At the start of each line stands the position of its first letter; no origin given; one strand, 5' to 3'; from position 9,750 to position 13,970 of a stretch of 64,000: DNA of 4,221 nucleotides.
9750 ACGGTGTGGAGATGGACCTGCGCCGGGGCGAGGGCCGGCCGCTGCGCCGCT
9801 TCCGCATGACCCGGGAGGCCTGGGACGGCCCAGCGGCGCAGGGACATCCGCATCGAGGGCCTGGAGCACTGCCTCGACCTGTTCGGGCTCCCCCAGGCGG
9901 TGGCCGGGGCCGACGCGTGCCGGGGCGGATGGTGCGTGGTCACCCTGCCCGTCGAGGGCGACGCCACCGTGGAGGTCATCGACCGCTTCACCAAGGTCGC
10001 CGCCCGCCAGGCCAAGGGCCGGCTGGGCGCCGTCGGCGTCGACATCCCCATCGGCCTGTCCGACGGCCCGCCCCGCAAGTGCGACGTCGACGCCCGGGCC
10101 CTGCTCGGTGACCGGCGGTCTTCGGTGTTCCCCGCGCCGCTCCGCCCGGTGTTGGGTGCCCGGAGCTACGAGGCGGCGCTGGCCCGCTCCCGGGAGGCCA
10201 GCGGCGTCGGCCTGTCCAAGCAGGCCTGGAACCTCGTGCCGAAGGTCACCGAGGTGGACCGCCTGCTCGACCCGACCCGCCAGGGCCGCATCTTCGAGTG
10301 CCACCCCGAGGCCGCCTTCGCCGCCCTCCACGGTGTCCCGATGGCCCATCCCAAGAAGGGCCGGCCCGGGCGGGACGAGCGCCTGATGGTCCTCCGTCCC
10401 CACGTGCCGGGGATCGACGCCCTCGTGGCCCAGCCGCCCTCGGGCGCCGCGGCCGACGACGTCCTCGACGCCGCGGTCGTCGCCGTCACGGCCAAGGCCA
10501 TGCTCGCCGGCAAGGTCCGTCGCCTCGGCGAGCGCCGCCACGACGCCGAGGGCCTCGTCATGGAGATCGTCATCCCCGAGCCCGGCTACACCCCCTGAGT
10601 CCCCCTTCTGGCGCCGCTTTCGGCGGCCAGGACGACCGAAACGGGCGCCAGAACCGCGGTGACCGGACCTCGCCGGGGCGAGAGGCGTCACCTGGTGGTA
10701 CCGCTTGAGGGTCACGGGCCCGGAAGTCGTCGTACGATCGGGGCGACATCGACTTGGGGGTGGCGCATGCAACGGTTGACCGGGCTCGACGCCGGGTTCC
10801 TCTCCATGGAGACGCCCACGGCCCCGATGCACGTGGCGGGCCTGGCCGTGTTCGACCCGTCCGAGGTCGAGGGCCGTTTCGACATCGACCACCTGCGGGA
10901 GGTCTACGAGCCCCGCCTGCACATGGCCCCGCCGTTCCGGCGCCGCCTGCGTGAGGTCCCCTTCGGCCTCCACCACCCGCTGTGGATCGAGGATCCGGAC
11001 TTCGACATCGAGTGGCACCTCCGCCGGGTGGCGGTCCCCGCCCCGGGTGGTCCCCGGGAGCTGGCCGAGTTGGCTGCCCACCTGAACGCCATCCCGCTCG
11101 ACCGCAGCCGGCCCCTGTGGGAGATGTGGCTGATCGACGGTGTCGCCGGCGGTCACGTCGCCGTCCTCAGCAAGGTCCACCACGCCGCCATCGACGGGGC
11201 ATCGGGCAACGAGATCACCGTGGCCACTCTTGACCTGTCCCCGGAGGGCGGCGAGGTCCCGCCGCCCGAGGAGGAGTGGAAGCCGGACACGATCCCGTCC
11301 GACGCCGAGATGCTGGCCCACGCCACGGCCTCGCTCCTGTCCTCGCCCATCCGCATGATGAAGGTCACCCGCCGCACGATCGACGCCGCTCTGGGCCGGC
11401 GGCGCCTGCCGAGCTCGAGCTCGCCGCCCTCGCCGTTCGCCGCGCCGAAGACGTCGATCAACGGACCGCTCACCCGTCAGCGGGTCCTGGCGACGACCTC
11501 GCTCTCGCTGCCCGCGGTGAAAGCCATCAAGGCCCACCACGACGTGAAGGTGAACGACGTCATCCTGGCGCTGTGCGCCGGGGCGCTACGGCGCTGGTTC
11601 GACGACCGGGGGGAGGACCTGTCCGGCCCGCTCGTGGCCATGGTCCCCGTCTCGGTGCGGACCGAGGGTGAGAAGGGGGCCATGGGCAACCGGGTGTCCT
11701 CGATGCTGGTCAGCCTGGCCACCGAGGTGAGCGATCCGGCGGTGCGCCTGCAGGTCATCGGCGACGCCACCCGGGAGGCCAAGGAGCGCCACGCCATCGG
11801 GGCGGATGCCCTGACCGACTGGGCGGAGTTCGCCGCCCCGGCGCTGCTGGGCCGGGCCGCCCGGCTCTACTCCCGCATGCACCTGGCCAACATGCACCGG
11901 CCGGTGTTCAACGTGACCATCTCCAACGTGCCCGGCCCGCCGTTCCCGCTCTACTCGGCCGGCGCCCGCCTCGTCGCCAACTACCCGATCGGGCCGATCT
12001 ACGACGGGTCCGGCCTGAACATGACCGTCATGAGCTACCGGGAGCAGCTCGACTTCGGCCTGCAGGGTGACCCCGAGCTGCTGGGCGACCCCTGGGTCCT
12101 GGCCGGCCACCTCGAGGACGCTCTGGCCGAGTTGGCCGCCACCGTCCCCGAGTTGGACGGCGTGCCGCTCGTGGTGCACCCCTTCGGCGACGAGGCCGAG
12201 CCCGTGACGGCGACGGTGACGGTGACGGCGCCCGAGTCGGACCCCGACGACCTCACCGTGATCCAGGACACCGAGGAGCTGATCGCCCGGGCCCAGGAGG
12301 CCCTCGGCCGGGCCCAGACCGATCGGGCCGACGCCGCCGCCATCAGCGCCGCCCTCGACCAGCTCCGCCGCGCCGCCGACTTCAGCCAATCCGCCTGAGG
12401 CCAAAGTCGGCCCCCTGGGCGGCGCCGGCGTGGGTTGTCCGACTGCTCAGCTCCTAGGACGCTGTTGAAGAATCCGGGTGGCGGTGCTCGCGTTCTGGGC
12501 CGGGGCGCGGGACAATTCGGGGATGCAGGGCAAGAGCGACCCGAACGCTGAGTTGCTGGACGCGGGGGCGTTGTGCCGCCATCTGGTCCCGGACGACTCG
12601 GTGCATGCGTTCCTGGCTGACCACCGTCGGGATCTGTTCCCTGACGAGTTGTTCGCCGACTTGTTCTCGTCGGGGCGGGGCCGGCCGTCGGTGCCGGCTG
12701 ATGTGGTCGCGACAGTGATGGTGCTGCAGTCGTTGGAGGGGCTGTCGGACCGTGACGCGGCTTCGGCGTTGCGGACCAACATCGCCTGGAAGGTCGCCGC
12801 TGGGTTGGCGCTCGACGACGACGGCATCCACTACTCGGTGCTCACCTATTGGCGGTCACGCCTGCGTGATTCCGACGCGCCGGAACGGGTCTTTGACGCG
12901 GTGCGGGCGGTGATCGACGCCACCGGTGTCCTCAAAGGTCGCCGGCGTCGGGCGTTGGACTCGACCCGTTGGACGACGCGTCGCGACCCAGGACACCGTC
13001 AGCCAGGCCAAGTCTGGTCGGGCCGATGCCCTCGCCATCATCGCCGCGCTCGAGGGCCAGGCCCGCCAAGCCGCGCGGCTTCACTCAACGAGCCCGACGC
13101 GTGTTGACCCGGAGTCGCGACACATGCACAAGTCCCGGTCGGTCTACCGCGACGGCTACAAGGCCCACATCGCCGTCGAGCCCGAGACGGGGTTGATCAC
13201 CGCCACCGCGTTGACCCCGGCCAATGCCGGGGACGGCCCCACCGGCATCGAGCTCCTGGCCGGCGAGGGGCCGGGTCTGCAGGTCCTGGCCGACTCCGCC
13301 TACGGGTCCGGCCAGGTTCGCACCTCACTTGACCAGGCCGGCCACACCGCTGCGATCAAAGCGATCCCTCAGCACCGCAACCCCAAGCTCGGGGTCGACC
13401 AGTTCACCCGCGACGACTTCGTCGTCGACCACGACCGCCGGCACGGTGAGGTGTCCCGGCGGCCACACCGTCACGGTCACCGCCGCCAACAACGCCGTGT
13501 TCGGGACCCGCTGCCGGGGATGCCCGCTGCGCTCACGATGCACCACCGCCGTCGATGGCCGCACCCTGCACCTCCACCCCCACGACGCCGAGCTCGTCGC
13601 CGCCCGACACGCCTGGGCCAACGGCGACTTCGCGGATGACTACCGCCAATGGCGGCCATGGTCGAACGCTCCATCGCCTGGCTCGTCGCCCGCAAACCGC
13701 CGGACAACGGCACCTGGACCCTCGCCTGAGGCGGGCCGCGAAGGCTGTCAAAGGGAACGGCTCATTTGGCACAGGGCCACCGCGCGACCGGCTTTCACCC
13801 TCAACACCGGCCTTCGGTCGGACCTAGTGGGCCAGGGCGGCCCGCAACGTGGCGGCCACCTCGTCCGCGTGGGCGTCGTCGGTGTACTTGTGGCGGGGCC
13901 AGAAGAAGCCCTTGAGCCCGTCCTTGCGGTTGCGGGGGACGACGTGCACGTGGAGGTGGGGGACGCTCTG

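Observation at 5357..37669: Family of eight palindromic elements, each exactly 54 nt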

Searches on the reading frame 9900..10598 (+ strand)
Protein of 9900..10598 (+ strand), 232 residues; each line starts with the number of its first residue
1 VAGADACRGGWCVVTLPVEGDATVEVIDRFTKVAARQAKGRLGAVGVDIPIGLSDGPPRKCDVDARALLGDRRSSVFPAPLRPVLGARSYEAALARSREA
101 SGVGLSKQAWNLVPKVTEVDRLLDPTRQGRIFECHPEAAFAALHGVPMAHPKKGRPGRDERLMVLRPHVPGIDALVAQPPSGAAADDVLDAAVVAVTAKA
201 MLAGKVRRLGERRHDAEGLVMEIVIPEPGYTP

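Call 17: search_protein_families(library=pfam, proteins=[window:9900-10598:+], max_evalue=0.01)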
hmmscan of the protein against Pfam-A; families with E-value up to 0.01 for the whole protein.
window:9900-10598:+ (232 aa): 1 family
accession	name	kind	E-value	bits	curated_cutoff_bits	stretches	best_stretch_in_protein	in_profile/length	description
PF04250.19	DUF429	-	1e-52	179.4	23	1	3-210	1-209/214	Protein of unknown function (DUF429)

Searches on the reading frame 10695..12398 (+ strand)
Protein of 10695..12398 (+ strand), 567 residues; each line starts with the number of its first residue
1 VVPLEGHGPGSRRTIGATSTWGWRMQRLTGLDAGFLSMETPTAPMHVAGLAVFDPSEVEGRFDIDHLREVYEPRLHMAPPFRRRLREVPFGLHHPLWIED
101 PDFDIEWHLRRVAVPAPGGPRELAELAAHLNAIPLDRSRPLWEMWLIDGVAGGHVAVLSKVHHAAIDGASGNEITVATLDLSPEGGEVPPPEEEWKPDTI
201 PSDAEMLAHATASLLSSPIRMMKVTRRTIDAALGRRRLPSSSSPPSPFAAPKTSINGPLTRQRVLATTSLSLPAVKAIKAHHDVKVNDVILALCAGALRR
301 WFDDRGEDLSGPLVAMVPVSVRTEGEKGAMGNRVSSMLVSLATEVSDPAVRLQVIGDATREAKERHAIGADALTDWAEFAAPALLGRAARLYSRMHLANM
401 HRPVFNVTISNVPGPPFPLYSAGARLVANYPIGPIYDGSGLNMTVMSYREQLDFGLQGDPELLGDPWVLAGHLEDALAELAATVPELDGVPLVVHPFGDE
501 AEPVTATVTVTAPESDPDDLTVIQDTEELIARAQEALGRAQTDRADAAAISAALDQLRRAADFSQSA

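Call 17: search_protein_families(library=pfam, proteins=[window:10695-12398:+], max_evalue=0.01)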
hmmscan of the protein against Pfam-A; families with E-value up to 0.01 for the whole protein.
window:10695-12398:+ (567 aa): 2 families
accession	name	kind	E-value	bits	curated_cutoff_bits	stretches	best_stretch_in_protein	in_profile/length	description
PF03007.21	WS_DGAT_cat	-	2e-76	257.7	23.6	1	28-290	1-263/263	Wax ester synthase/diacylglycerol acyltransferase catalytic domain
PF06974.18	WS_DGAT_C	-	1.9e-31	109.5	20.7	1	330-480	1-144/145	WS/DGAT C-terminal domain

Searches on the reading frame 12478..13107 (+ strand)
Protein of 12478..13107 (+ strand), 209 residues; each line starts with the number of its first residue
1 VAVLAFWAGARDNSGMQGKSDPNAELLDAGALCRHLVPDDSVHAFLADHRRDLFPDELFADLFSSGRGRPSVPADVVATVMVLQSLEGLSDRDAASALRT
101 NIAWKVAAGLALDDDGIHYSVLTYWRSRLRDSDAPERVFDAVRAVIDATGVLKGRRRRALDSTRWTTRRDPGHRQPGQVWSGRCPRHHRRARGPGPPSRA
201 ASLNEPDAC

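Call 67: search_protein_families(library=pfam, proteins=[window:12478-13107:+], max_evalue=0.01)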
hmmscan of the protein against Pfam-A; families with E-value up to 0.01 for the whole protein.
window:12478-13107:+ (209 aa): 1 family
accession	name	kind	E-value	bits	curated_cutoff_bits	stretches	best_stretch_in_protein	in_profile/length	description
PF05598.16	DUF772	-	3.3e-16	59.5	23.1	1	68-142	1-74/74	Transposase domain (DUF772)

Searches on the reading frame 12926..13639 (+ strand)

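Call 67: search_protein_families(library=pfam, proteins=[window:12926-13639:+], max_evalue=0.01)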
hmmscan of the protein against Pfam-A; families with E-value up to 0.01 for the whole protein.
window:12926-13639:+ (237 aa): 1 family
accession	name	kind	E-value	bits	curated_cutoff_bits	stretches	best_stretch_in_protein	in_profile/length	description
PF01609.27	DDE_Tnp_1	-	1.1e-12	48.6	23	1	62-176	21-116/200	Transposase DDE domain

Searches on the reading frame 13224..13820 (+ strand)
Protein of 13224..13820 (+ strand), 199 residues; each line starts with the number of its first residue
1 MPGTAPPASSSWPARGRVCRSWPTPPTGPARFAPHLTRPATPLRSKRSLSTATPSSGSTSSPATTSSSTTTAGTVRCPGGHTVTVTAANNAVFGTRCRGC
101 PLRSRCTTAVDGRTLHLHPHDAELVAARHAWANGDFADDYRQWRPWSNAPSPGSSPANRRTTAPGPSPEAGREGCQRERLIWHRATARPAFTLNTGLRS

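Call 67: search_protein_families(library=pfam, proteins=[window:13224-13820:+], max_evalue=0.01)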
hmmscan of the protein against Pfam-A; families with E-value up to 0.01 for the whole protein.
window:13224-13820:+ (199 aa): 1 family
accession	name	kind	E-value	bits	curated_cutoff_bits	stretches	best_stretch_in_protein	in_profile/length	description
PF13751.12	DDE_Tnp_1_6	-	3.8e-06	27.6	25.1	1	91-144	26-81/125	Transposase DDE domain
